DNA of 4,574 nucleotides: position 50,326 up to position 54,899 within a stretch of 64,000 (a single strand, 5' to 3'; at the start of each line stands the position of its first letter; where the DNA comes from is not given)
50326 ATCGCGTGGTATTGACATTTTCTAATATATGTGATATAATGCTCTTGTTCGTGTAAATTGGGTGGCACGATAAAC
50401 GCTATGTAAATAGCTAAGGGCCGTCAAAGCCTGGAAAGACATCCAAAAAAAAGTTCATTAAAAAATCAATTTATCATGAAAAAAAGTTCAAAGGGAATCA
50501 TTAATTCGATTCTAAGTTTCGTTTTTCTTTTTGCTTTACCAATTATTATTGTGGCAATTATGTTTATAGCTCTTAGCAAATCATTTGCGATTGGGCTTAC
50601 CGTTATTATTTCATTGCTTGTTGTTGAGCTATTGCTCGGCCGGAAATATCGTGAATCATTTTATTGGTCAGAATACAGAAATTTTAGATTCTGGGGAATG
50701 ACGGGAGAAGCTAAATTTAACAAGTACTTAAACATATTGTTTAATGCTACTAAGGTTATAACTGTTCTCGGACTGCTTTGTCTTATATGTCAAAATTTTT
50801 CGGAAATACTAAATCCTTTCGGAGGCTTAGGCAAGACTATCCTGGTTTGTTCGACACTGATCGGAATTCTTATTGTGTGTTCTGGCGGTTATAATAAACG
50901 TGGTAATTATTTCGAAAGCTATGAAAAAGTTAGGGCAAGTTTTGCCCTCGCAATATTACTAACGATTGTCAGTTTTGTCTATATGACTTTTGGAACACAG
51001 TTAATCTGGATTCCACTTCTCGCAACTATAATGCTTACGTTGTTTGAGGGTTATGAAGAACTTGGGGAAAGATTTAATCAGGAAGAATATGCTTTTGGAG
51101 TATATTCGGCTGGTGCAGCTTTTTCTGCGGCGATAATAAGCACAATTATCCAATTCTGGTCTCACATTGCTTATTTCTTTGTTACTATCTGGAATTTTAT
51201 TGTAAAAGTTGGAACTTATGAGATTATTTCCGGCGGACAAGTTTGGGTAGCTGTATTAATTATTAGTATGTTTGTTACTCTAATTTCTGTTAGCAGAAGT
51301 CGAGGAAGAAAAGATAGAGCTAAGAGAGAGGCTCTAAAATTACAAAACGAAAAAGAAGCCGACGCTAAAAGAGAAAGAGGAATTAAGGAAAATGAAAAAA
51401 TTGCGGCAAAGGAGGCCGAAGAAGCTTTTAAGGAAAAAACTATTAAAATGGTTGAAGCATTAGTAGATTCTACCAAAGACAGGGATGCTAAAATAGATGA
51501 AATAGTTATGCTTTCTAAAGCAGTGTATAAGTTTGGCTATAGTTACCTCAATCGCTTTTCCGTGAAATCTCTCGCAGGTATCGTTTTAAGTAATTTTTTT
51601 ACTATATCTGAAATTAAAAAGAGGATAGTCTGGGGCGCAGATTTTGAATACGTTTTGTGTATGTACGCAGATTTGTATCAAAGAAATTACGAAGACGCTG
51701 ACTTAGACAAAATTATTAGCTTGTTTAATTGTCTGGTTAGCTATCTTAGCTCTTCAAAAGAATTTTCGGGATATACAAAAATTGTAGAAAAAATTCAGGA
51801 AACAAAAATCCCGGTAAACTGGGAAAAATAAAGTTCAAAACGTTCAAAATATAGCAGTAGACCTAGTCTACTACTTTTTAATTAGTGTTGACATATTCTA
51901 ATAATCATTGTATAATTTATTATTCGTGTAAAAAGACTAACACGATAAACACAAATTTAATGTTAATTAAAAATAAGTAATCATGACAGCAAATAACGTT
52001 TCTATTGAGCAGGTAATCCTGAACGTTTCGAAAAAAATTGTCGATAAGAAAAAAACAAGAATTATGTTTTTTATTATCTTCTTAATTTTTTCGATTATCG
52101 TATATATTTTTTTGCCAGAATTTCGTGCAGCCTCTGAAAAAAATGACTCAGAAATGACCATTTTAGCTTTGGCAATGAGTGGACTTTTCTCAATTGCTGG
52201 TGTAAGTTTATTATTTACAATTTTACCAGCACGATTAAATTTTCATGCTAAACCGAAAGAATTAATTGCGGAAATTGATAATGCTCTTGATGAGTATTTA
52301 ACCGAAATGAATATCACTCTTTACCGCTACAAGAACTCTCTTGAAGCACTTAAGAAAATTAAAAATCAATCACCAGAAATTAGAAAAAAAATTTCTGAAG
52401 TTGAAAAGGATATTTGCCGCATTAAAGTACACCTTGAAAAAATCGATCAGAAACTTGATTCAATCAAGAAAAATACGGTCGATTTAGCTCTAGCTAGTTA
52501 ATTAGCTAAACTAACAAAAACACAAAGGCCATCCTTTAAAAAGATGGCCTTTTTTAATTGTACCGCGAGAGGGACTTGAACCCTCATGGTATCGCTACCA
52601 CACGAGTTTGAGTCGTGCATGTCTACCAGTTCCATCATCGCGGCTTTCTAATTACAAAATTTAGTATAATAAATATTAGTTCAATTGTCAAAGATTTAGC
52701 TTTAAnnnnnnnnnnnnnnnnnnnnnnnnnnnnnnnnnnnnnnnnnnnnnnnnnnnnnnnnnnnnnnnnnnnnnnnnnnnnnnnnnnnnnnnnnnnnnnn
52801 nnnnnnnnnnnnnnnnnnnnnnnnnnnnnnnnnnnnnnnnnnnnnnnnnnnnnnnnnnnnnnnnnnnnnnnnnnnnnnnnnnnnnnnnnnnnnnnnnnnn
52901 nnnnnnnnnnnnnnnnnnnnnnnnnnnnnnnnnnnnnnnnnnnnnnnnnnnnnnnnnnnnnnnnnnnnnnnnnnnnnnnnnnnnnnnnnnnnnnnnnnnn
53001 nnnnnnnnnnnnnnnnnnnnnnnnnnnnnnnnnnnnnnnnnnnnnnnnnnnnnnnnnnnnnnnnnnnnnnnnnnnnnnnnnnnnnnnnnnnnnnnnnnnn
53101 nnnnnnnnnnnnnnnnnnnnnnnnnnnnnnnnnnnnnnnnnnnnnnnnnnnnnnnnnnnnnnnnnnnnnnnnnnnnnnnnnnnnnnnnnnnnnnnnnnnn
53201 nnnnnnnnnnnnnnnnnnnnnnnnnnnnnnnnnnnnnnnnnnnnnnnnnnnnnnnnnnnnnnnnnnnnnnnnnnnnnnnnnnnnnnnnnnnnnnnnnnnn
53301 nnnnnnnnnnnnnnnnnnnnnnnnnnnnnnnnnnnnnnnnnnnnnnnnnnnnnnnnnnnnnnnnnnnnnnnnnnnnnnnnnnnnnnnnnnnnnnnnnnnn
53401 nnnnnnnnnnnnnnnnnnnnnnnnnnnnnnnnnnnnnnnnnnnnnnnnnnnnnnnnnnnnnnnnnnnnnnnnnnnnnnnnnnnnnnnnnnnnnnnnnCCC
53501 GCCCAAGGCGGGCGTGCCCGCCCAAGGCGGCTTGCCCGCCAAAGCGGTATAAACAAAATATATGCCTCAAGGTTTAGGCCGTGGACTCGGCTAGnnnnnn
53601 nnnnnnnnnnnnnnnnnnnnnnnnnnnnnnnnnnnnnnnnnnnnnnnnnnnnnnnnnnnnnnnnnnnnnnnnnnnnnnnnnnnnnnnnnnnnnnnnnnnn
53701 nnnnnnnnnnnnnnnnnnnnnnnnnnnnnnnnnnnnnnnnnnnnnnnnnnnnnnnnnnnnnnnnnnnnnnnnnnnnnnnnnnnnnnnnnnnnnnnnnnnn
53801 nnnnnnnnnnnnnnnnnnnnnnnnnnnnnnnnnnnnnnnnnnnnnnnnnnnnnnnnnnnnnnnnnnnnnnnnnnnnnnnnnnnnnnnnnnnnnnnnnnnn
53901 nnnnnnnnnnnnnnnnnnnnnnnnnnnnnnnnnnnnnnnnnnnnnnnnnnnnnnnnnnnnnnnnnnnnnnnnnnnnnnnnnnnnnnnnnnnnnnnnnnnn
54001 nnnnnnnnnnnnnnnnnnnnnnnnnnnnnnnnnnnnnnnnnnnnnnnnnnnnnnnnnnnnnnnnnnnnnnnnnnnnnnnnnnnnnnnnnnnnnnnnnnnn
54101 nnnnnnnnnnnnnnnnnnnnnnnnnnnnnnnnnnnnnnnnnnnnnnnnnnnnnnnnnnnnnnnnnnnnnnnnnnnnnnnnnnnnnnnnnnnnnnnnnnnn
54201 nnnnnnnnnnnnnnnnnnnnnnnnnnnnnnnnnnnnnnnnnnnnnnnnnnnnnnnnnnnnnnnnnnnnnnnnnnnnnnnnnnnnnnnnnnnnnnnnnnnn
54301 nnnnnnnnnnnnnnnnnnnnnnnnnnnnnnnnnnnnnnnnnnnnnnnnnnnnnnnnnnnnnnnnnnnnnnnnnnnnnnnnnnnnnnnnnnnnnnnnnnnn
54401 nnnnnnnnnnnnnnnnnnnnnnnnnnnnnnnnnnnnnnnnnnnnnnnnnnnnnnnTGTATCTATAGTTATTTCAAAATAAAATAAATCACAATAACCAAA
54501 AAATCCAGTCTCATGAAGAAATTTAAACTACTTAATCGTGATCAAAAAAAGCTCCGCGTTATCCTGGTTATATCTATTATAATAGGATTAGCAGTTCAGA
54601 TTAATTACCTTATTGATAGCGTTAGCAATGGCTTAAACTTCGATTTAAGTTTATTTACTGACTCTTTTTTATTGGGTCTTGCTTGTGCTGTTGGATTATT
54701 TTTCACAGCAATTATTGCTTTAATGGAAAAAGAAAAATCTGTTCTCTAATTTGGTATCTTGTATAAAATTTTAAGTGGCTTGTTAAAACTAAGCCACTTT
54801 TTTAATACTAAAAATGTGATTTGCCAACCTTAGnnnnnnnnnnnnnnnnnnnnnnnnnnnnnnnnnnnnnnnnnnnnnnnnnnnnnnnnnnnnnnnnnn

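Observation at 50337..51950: Duplicated regulatory cassette: perfect consensus promoter plus a conserved 28-nt inverted-repeat leader upstream of two consecutive membrane-protein genes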

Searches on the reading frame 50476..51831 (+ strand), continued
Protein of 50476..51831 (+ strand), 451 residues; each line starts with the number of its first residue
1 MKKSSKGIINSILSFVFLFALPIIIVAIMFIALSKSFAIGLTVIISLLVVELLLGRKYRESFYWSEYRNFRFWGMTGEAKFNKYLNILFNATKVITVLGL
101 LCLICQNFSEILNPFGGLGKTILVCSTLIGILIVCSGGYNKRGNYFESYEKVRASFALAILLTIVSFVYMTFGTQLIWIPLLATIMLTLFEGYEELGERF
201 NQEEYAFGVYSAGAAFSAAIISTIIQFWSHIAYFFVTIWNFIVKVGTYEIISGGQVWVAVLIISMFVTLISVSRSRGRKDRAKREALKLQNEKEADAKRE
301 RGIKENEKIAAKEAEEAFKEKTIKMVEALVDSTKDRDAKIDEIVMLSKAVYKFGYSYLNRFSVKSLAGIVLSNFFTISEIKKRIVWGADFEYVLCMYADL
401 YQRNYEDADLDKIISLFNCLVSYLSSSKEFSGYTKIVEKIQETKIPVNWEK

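Call 105: search_protein_families(library=ncbifam, proteins=[window:50476-51828:+], max_evalue=1)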
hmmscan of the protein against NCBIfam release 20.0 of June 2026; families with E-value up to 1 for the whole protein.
window:50476-51828:+ (451 aa): 0 families

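Call 106: search_solved_structures(query=A6, max_evalue=1)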
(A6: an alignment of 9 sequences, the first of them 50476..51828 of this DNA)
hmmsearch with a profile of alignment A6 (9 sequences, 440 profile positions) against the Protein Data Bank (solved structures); distinct sequences matched with E-value up to 1: 9.
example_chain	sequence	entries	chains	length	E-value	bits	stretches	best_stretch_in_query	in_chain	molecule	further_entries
4j72_A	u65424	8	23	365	0.0062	18.7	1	135-224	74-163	Phospho-N-acetylmuramoyl-pentapeptide-transferase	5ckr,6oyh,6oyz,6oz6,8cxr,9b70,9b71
7mhy_A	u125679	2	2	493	0.15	14.1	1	146-203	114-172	Protein-cysteine N-palmitoyltransferase HHAT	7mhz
7urf_A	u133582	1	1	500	0.15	14.1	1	146-203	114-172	Protein-cysteine N-palmitoyltransferase HHAT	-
7q1u_A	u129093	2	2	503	0.16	14.1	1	146-203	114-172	Protein-cysteine N-palmitoyltransferase HHAT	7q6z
6eri_BT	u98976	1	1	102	0.2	13.8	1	283-354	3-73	30S ribosomal protein S20, chloroplastic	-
4v61_AT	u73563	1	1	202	0.23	13.6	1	282-356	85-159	Ribosomal Protein S20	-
5mmj_t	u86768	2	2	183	0.26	13.3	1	282-354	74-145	plastid ribosomal protein bS20c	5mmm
8rjc_9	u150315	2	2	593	0.33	13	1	246-313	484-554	Calnexin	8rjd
5x8p_t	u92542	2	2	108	0.56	12.2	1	286-354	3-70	protein S20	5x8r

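Call 107: search_protein_families(library=phrogs, proteins=[window:50476-51828:+], max_evalue=0.1)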
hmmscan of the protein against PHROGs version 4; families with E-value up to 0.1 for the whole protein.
window:50476-51828:+ (451 aa): 2 families
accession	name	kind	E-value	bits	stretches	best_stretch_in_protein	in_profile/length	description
phrog_37146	-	unknown function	0.015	15.9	1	290-338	109-157/282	-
phrog_2409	-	unknown function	0.075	14.2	0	263-376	10-101/133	-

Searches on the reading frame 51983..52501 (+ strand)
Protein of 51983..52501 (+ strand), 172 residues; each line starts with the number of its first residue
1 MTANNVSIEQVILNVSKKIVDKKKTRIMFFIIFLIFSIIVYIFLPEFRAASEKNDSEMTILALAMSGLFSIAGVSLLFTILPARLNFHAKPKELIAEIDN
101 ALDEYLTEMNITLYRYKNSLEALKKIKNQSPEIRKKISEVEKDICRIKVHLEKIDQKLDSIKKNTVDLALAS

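Call 10: search_protein_families(library=pfam, proteins=[window:51983-52501:+], max_evalue=1)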
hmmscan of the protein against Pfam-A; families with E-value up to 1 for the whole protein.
window:51983-52501:+ (172 aa): 18 families
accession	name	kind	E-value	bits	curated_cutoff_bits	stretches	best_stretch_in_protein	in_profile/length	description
PF13851.11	GAS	-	0.0032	17.3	32.3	1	95-164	35-121/200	Growth-arrest specific micro-tubule binding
PF13886.12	TM7S3_TM198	-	0.014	15.6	29.2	1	27-77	22-71/199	TM7S3/TM198-like domain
PF04048.20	Sec8_N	-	0.015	15.6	26.8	1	87-158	45-116/142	Exocyst complex component Sec8 N-terminal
PF07889.17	DUF1664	-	0.017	15.6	34.6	1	114-164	73-123/124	Protein of unknown function (DUF1664)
PF04108.17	ATG17_like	-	0.018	15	43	1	96-164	214-283/355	Autophagy protein ATG17-like domain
PF03496.20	ADPrib_exo_Tox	-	0.018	14.8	23.4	1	92-140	55-104/196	ADP-ribosyltransferase exoenzyme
PF20663.3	COG4_N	-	0.022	15.2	27.3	1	101-158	3-60/107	Conserved oligomeric Golgi complex subunit 4, N-terminal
PF05266.19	DUF724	-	0.024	14.9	38.4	1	119-166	93-182/188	Protein of unknown function (DUF724)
PF03530.19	SK_channel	-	0.025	15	31.8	1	16-111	5-93/118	Calcium-activated SK potassium channel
PF03006.26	HlyIII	-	0.027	14.6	26.2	1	21-85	128-197/224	Haemolysin-III related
PF08172.17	CASP_C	-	0.027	14.2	28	1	8-44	209-245/252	CASP C terminal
PF03961.19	FapA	-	0.028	14.5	31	1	85-164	145-225/272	Flagellar Assembly Protein A beta solenoid domain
PF04799.18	Fzo_mitofusin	-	0.059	13.3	27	1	95-147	103-155/161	fzo-like conserved region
PF11488.14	Lge1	-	0.081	13.5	25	1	114-156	12-51/71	Transcriptional regulatory protein LGE1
PF20667.3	Sec10_N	-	0.09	13.3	27.4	1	117-158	41-86/118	Exocyst complex component Sec10, N-terminal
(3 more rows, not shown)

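Call 11: search_protein_families(library=padloc, proteins=[window:51983-52501:+], max_evalue=1)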
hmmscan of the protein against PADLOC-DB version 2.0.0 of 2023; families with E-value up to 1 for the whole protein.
window:51983-52501:+ (172 aa): 1 family
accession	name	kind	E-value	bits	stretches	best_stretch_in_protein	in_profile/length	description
PDLC01992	CARF_m9--CARF_TM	-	0.12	10.1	2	7-72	155-213/223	-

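Call 74: list_cluster_members(proteins=[P0001, P0006, window:51983-52498:+])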
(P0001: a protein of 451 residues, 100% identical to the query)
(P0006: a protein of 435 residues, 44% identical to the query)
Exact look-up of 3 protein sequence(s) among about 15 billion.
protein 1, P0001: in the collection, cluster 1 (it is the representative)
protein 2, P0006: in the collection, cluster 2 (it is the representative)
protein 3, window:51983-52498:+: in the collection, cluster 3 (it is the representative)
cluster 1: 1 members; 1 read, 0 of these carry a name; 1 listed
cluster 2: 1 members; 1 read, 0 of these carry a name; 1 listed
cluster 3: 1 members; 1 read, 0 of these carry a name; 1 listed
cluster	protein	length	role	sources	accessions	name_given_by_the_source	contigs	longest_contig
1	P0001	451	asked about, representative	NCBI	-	-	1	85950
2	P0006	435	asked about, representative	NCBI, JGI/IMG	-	-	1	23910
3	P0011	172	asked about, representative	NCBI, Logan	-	-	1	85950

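Call 105: search_protein_families(library=ncbifam, proteins=[window:51983-52498:+], max_evalue=1)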
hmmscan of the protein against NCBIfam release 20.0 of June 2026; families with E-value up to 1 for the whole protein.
window:51983-52498:+ (172 aa): 11 families
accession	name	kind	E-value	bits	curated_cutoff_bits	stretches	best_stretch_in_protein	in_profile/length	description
NF006229.0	PRK08361.1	equivalog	0.0012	17.9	624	1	55-151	225-319/391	aspartate aminotransferase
NF046000.1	MAG1210_fam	subfamily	0.0018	17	275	1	14-111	54-151/550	MAG1210 family protein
NF038218.1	IcmG_DotF_IVB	equivalog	0.0022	17.7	200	1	21-165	45-154/266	type IVB secretion system protein IcmG/DotF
NF045487.1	ASRP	equivalog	0.0058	15.3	300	1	101-164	122-185/593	archaea-specific SMC-related protein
NF041120.1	RqcH_arch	equivalog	0.0069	15.2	400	1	76-163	235-327/645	ribosome rescue protein RqcH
NF049873.2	cytotoxin_MakE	exception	0.018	14.1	360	1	77-164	92-178/352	alpha-pore-forming cytotoxin subunit MakE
NF041248.1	T6SS_IglG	exception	0.04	13.7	200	1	115-158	4-47/173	type VI secretion system PAAR-like protein IglG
NF041201.1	recomb_XisF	equivalog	0.075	12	375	1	98-159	364-425/465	fdxN element excision recombinase XisF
NF033405.1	FosLL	exception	0.095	13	270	1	107-166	69-127/135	fosfomycin resistance glutathione transferase FosLL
TIGR04211.1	SH3_and_anchor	equivalog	0.14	11.7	65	1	102-165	99-162/198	TIGR04211 family SH3 domain-containing protein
NF035936.1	agg_sub_LPXTH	equivalog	0.24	11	100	1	43-74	244-274/281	serine-rich aggregation substance UasX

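Call 107: search_protein_families(library=phrogs, proteins=[window:51983-52498:+], max_evalue=0.1)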
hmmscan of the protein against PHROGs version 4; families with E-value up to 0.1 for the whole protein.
window:51983-52498:+ (172 aa): 10 families
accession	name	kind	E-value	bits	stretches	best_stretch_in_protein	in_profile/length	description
phrog_8599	-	unknown function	0.0017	19.4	1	8-82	13-86/147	-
phrog_2990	-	unknown function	0.0018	19.5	1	94-164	23-104/133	-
phrog_5553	-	unknown function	0.0021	19.3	1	101-168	11-75/114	-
phrog_4257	-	unknown function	0.01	17.1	1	101-167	10-78/138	-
phrog_1775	-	head and packaging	0.01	14.3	1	103-165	504-570/1609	minor head protein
phrog_6136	-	unknown function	0.013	16.4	1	133-165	39-71/120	-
phrog_26231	-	unknown function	0.014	16.3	1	100-147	17-64/106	-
phrog_1847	-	unknown function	0.015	15.2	1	28-165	8-124/474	-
phrog_11220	-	unknown function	0.051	14.7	1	84-163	44-119/121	-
phrog_12220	-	unknown function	0.083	14.1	0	138-161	49-72/89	-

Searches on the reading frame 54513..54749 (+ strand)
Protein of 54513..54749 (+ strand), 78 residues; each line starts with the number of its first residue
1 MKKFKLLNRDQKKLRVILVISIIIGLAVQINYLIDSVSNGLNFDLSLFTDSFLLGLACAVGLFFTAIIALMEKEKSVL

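Call 10: search_protein_families(library=pfam, proteins=[window:54513-54749:+], max_evalue=1)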
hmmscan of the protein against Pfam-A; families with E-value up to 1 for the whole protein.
window:54513-54749:+ (78 aa): 6 families
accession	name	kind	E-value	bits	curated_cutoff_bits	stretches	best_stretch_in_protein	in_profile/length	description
PF13214.11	DUF4022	-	0.0035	18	25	1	15-65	18-66/77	Protein of unknown function (DUF4022)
PF04235.18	DUF418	-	0.0079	16.6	23.6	1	5-72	8-75/163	Protein of unknown function (DUF418)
PF10749.14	DUF2534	-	0.056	14.1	22.4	1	5-70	2-70/80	Protein of unknown function (DUF2534)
PF11196.13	DUF2834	-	0.06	14.1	22.9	1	22-65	49-92/96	Protein of unknown function DUF2834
PF17920.6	TetR_C_16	-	0.072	13.7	26.2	1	6-29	55-78/107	Tetracyclin repressor-like, C-terminal domain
PF09771.14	Tmemb_18A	-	0.091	13.6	29.9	1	7-76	20-90/118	Transmembrane protein 188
